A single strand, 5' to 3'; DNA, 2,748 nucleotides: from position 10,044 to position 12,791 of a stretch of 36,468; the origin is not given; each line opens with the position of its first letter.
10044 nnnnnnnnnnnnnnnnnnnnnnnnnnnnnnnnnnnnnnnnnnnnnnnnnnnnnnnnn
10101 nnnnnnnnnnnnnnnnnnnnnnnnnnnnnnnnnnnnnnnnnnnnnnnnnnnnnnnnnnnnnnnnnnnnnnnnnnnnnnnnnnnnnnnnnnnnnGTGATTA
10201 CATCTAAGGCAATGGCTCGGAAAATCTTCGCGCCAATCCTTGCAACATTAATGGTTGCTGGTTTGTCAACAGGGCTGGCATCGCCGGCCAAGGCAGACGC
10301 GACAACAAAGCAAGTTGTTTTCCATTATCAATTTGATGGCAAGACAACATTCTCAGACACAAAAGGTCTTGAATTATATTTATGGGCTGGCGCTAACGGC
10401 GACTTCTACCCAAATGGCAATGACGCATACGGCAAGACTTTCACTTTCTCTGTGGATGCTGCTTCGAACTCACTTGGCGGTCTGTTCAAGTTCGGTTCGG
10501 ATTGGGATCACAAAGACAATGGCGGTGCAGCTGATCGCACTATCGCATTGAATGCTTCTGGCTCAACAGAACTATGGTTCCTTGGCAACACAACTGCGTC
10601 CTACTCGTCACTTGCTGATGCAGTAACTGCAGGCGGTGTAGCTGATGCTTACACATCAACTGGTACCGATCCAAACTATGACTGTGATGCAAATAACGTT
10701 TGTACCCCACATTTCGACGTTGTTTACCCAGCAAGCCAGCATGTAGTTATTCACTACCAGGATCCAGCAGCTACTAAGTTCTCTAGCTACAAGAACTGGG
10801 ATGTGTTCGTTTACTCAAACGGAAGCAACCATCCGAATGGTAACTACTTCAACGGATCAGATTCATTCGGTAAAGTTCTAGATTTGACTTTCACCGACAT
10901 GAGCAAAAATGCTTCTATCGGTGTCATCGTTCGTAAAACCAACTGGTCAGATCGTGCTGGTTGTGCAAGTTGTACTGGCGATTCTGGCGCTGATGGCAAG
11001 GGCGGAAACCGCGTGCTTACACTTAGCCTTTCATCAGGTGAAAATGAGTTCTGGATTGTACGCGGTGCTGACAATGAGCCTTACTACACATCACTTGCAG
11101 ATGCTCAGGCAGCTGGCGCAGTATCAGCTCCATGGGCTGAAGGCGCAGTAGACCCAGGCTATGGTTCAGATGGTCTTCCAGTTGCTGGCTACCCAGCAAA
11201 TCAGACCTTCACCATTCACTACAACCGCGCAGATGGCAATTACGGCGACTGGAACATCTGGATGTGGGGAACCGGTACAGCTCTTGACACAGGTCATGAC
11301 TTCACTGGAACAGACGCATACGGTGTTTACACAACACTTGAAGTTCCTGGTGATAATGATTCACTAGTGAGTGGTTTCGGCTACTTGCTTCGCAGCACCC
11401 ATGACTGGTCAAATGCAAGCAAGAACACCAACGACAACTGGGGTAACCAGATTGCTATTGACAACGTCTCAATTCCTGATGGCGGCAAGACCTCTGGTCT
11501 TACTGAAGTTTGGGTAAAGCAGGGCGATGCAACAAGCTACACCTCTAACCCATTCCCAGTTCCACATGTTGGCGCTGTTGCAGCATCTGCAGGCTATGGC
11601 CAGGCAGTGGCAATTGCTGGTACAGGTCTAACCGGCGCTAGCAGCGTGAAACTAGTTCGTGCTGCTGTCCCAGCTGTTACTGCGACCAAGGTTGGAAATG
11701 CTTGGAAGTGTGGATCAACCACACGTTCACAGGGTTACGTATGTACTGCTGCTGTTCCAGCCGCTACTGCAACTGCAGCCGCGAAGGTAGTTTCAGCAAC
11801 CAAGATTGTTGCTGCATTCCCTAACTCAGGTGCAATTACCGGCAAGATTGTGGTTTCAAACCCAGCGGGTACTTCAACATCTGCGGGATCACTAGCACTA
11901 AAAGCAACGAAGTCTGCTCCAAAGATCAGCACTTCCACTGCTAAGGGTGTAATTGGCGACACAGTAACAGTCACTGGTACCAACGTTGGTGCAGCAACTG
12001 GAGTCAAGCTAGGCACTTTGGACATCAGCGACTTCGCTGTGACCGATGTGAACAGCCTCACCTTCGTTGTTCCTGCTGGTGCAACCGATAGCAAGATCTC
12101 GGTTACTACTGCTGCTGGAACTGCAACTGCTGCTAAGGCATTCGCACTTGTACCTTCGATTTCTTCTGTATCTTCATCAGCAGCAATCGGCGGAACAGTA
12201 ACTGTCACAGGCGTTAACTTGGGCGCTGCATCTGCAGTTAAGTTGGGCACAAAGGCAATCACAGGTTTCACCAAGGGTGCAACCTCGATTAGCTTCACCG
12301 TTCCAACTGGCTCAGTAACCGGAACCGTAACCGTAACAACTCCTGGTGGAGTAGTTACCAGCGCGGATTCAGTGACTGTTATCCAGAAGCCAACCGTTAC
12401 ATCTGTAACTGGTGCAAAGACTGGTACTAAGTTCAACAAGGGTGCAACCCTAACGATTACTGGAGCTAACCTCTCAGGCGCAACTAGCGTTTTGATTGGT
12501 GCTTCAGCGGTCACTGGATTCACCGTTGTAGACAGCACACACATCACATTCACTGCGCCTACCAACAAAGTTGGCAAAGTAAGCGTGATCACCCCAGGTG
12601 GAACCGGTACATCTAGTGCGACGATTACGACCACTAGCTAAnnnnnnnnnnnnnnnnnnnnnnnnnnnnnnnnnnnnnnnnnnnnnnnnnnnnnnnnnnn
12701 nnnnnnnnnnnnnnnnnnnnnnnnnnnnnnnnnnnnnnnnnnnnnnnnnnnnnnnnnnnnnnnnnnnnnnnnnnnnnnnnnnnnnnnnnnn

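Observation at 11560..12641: CBM41-IPT surface proteins lack any recognisable anchor but have a conserved, strongly basic C-terminal IPT array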

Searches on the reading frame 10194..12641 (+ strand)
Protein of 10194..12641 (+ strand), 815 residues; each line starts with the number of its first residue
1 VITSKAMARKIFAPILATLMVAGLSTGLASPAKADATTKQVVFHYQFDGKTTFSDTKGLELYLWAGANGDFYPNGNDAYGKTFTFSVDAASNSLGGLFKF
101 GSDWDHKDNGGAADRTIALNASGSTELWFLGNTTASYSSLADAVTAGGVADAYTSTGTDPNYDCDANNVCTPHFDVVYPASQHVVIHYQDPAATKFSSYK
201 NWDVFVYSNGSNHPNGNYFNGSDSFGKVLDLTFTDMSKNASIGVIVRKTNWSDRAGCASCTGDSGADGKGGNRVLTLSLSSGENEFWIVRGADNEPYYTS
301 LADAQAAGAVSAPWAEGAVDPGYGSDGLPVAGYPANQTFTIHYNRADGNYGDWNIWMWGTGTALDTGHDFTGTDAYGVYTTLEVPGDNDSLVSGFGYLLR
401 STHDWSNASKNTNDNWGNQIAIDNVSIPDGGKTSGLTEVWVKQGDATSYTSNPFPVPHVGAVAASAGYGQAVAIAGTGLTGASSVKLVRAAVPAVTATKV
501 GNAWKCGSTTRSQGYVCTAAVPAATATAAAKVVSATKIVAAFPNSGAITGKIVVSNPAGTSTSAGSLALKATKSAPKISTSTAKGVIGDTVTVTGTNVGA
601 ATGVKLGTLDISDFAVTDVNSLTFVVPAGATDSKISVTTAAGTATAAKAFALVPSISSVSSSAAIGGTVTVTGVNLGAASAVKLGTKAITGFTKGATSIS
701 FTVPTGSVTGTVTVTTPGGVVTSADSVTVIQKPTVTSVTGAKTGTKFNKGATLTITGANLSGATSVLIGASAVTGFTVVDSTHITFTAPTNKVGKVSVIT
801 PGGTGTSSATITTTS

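Call 5: search_protein_families(library=pfam, proteins=[window:10194-12641:+], max_evalue=0.1)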
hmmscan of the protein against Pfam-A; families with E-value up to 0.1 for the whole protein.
window:10194-12641:+ (815 aa): 2 families
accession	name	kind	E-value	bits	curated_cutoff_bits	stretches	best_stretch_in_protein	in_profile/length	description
PF03714.20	PUD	-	3.7e-32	111.5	25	3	338-450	1-97/97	Bacterial pullanase-associated domain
PF01833.30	TIG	-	6.2e-12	45.8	20.9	2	733-811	1-80/84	IPT/TIG domain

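Call 16: find_related_loci(query=window:10194-12638:+, collection=genome_contigs, flank=10000)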
Query window:10194-12638:+ (815 aa) in genome_contigs; peptide patterns used: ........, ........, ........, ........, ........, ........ (x = any residue, [..] = any of these).
57 stretches matched a pattern; 1 encode a relative of the query (tblastn E <= 1e-3); 1 distinct loci.
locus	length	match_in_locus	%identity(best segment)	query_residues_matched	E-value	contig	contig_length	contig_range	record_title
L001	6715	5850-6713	98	1-407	0e+0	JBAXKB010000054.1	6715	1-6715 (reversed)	MAG: Actinomycetes bacterium isolate ELA390 MAG390_54, whole genome shotgun sequence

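Call 19: search_protein_families(library=ncbifam, proteins=[window:10194-12641:+], max_evalue=1)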
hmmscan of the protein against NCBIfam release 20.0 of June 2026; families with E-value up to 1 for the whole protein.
window:10194-12641:+ (815 aa): 1 family
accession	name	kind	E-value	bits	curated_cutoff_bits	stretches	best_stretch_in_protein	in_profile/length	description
TIGR02102.1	pullulan_Gpos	equivalog_domain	0.0014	16.5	1042.25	1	336-399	111-175/1113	pullulanase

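Call 78: predict_structure(alignment_id=A3)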
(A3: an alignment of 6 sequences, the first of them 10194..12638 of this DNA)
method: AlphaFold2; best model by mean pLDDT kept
length: 815 residues; sequences in the alignment: 6
mean_pLDDT: 62.7   pTM: 0.43
mean pLDDT of the five models: 62.7, 60.8, 60.8, 59.9, 58.1
residues with pLDDT >= 90: 163; 70-90: 165; 50-70: 200; < 50: 287
segments of 3 or more residues with pLDDT < 50: 1-38, 48-59, 65-82, 99-114, 147-179, 190-203, 208-229, 236-240, 246-274, 290-297, 308-336, 359-365, 375-377, 385-394, 403-435
pLDDT, mean of each block of 10 residues (from residue 1): 27 27 26 40 52 43 46 36 52 54 35 48 55 53 49 35 38 37 55 42 48 41 42 52 48 33 31 49 55 45 53 33 34 47 55 54 50 51 47 50 45 37 34 49 58 79 90 91 88 72 72 66 89 91 88 85 91 88 67 92 89 91 84 86 81 85 91 87 93 90 90 88 93 89 79 91 89 90 89 87 79 66
secondary structure, 60 per line:
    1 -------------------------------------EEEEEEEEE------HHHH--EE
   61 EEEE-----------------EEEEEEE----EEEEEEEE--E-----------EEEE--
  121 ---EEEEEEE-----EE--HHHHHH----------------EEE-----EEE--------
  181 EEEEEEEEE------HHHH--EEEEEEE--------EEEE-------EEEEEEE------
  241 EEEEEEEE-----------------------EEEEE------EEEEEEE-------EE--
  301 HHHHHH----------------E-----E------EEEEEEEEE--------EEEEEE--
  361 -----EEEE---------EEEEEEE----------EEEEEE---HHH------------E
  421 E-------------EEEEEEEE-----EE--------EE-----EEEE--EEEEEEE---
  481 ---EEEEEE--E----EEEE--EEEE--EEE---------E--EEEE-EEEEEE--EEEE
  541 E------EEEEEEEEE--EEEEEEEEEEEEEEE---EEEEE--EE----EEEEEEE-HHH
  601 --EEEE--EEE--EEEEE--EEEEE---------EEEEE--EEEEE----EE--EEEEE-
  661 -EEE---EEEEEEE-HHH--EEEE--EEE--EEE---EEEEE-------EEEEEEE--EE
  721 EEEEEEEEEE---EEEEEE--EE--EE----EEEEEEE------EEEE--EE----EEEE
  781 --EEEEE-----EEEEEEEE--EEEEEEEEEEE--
elements in order (helices of 4 or more, strands of 3 or more residues): E38-46 H53-56 E59-64 E82-88 E93-100 E115-118 E124-130 H140-145 E162-164 E170-172 E181-189 H196-199 E202-208 E217-220 E228-234 E241-248 E272-276 E283-289 H301-306 E336-344 E353-358 E366-369 E379-385 E396-401 E435-442 E465-468 E471-477 E484-489 E497-500 E503-506 E509-511 E524-527 E529-534 E537-541 E548-556 E559-573 E577-581 E590-596 E603-606 E609-611 E614-618 E621-625 E635-639 E642-646 E655-659 E662-664 E668-674 E681-684 E687-689 E692-694 E698-702 E710-716 E719-730 E734-739 E752-758 E765-768 E777-780 E783-787 E793-800 E803-813
